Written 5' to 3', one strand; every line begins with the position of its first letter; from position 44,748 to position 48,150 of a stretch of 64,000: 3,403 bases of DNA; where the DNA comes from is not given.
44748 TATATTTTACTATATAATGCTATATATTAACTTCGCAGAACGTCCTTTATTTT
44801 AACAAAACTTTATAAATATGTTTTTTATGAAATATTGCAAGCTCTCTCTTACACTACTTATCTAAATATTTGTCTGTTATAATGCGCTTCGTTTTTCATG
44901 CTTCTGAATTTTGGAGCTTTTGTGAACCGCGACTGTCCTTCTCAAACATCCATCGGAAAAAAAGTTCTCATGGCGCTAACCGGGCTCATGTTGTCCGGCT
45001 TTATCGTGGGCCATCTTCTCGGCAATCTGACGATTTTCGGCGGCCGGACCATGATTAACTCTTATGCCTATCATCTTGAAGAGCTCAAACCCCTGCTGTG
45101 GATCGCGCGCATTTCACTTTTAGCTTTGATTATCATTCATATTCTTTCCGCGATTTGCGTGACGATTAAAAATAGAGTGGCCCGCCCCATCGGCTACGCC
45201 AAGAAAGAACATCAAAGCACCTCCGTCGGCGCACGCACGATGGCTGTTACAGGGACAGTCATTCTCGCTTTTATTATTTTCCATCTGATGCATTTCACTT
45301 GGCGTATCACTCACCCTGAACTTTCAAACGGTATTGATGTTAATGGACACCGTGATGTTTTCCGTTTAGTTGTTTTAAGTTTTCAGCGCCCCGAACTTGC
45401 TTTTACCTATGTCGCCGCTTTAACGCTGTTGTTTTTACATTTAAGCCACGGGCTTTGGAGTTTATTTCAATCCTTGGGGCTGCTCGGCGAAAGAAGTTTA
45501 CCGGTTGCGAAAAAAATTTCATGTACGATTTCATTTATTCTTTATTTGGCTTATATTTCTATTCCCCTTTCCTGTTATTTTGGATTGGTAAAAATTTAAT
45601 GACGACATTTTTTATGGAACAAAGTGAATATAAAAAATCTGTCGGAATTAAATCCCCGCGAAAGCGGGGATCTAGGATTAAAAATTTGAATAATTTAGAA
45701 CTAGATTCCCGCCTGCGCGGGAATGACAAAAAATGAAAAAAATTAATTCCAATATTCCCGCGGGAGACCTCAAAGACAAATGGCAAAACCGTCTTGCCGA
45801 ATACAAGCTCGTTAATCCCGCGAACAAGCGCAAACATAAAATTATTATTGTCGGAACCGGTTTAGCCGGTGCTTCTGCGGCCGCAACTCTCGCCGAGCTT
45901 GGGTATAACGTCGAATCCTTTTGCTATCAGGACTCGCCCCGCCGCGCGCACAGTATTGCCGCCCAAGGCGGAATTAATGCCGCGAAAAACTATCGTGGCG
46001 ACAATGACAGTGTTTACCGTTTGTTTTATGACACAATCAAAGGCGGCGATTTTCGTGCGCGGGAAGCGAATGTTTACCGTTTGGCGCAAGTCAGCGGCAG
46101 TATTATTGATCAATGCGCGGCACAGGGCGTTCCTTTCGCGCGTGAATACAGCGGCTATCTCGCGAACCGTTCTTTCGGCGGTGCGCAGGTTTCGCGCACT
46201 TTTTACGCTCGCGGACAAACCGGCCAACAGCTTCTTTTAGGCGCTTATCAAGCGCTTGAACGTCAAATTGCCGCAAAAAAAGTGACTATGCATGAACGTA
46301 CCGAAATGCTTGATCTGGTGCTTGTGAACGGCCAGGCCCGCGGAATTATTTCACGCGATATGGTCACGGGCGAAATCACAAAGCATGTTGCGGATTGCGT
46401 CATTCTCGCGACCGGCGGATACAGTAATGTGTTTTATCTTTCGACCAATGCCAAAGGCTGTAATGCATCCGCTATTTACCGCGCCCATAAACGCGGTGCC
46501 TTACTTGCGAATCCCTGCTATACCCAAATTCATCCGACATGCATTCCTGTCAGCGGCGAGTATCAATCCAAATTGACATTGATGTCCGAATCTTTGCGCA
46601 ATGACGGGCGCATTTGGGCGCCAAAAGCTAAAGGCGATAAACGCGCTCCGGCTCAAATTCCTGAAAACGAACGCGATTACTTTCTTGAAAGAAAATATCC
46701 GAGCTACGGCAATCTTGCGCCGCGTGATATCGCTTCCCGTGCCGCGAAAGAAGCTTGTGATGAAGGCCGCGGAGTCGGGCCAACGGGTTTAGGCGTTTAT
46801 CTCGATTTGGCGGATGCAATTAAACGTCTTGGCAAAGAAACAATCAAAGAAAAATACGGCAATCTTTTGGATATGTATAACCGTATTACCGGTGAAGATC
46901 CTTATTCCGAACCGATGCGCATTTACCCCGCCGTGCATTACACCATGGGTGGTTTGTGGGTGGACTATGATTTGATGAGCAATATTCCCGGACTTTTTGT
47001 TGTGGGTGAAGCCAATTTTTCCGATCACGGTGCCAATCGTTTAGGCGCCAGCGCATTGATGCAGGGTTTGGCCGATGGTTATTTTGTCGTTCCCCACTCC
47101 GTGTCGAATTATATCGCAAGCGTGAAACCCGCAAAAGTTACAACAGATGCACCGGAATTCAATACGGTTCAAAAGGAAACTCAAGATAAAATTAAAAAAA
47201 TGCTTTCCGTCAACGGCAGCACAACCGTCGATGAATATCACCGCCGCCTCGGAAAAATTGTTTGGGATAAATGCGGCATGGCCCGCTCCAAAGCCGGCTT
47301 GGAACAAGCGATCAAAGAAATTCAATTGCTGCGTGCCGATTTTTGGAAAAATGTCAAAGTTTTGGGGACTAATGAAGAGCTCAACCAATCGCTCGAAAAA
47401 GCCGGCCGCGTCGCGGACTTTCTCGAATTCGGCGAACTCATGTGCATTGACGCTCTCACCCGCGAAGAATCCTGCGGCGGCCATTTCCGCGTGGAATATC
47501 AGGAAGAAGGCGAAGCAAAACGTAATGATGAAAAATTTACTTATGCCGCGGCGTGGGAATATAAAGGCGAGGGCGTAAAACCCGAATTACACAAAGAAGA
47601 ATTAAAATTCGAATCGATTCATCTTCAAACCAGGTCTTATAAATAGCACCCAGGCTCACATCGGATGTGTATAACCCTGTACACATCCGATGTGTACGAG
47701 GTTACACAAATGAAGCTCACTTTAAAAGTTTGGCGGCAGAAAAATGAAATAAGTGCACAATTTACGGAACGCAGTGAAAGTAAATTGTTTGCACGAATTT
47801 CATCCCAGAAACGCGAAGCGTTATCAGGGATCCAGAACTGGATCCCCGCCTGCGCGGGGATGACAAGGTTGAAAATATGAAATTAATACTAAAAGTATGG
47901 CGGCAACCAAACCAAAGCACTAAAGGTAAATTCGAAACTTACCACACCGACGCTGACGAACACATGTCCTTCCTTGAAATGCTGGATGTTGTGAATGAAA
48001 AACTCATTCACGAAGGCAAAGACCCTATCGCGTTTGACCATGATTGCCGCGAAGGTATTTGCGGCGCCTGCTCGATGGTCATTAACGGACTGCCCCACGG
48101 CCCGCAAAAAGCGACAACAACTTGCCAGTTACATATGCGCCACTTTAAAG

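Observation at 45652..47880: Family-1 palindromic elements placed precisely at the sdhC-sdhA and sdhA-sdhB junctions, with a duplicated sdhB 5' fragment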

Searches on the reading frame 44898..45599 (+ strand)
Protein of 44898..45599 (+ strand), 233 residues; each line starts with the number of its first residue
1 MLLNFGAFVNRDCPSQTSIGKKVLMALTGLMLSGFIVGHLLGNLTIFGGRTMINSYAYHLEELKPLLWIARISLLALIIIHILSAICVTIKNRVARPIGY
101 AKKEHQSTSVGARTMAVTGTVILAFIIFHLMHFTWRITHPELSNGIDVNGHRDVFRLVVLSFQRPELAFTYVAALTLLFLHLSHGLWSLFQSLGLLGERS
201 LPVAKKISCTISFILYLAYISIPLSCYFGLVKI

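Call 8: search_protein_families(library=ncbifam, proteins=[window:44898-45599:+])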
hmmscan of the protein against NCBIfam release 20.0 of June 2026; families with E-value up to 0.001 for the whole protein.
window:44898-45599:+ (233 aa): 1 family
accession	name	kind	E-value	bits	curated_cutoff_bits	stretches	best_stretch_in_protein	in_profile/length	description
TIGR02046.1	sdhC_b558_fam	subfamily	2.6e-49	167.7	96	1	18-230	2-211/212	succinate dehydrogenase (or fumarate reductase) cytochrome b subunit, b558 family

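Call 31: find_related_loci(query=window:44898-45599:+, collection=metagenome_contigs, flank=5000)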
Query window:44898-45599:+ (233 aa) in metagenome_contigs; peptide patterns used: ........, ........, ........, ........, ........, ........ (x = any residue, [..] = any of these).
209 stretches matched a pattern; 8 encode a relative of the query (tblastn E <= 1e-3); 8 distinct loci.
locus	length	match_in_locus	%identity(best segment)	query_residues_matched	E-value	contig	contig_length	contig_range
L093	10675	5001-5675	84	9-233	3e-132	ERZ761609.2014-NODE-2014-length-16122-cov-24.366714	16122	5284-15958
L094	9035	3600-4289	82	4-233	1e-124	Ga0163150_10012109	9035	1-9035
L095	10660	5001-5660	40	16-232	4e-43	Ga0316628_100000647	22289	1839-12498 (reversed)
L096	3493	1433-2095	38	16-232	6e-42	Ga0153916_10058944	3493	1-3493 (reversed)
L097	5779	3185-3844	34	16-232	3e-39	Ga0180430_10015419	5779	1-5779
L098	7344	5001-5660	34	16-232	3e-39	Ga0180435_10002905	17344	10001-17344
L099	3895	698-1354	36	16-232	5e-36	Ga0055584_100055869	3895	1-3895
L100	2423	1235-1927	33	15-232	3e-35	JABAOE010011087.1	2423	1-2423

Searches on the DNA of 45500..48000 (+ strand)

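Call 27: search_rna_families(source=window, start=45500, end=48000, threshold=evalue, max_evalue=5)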
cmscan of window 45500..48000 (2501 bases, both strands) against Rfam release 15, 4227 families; matches with E-value up to 5: 10.
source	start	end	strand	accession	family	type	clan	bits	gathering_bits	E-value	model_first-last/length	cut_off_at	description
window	45680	45750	-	RF02748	FtrB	Gene; sRNA;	-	26.8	66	0.15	1-115/115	no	Francisella sRNA B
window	45650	45726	-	RF03435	mir-726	Gene; miRNA;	-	25.1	76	0.039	1-87/87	no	mir-726 microRNA precursor family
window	47491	47634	-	RF00335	snoZ13_snr52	Gene; snRNA; snoRNA; CD-box;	-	23.2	47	0.39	1-101/101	no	Small nucleolar RNA Z13/snr52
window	45632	45741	+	RF02625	WsnRNA46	Gene; sRNA;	-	20.5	65.3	0.9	1-151/151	no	Wolbachia sRNA 46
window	45652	45724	+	RF01394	isrK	Gene; sRNA;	-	18.4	50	0.54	1-77/77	no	isrK Hfq binding RNA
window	46173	46281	-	RF02879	MH_s10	Gene; sRNA;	-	17.1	81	3.4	1-143/143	no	Mesorhizobail RNA 10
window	45648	45764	-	RF02563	CbSR3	Gene; antisense;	-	16.9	101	0.97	1-198/198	no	Coxiella burnetii sRNA 3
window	45652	45757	+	RF00026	U6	Gene; snRNA; splicing;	CL00009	16.3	44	0.97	1-105/105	no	U6 spliceosomal RNA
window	47744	47863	+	RF00195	RsmY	Gene; sRNA;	CL00106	15.7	57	0.77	1-121/121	no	RsmY RNA family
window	45651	45725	+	RF04207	MIR5048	Gene; miRNA;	-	15.1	160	1.4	1-356/356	no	MIR5048 microRNA precursor family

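Call 66: build_rna_model(alignment_id=A3, structure=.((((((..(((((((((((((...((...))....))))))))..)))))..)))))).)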
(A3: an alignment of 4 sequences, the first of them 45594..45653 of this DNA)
Model R1 built from alignment A3 (4 sequences, 60 columns); structure: as given.
model positions 60; base pairs 21; branch points 0; effective number of sequences 2.69; information 0.931 bits per position. Calibrated on 0.2 Mb of random sequence (short: E-values are rough).
structure used (alignment columns):
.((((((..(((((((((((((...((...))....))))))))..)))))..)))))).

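Call 67: search_with_rna_model(model_id=R1, sources=[window, L001, L004, L007, L090, L091, L092, L094, L101, L102, L103, L104, L105, L106, L095, L096, L097, L098, L099, L100, L010, L012, L014, L015, L017, L029, L038, L040, L042, L044, L045, L046, L054, L055, L056, L057, L062, L063, L066], max_evalue=10)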
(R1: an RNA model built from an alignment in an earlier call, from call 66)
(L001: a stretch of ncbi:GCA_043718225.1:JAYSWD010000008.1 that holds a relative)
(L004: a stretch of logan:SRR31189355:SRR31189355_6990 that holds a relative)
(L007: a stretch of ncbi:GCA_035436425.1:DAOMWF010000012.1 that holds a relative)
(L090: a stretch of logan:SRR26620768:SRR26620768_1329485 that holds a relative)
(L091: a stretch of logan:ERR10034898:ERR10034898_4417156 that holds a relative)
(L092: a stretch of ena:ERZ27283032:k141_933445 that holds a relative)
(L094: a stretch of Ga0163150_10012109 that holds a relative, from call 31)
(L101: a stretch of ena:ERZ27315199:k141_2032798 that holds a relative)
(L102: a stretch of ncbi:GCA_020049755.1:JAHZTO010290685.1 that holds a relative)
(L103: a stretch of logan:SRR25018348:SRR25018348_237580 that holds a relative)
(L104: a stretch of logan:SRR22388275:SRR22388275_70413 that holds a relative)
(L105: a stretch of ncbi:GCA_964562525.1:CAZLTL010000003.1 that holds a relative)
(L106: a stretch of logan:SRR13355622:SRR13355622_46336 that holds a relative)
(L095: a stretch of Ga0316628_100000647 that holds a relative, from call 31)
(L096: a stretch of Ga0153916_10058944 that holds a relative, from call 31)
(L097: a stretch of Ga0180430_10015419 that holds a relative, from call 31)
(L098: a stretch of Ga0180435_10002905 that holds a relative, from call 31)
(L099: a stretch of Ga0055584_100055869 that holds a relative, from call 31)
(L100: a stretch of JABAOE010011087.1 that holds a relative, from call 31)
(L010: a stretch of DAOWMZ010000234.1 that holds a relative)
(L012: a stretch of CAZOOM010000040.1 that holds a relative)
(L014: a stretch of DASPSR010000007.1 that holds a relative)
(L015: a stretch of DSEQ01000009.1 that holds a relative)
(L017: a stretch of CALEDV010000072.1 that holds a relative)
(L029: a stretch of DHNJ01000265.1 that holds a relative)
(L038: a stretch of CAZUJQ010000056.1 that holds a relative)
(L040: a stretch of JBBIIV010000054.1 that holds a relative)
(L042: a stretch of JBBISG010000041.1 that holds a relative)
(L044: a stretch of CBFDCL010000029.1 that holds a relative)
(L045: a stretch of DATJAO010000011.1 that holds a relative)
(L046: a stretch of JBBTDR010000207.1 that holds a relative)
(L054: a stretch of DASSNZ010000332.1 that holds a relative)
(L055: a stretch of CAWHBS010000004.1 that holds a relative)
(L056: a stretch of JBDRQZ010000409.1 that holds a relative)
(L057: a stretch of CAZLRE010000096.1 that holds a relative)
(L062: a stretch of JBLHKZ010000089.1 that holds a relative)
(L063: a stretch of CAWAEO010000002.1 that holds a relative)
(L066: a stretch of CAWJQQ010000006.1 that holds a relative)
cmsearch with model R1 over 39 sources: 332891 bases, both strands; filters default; matches with E-value up to 10: 4.
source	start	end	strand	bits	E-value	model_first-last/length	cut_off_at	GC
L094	4287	4346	+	84.1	2.5e-19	1-60/60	no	0.28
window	47744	47803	+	84.1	2.6e-19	1-60/60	no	0.33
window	45594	45653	+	82.6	6.4e-19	1-60/60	no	0.23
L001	4868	4927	+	80.2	3.1e-18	1-60/60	no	0.35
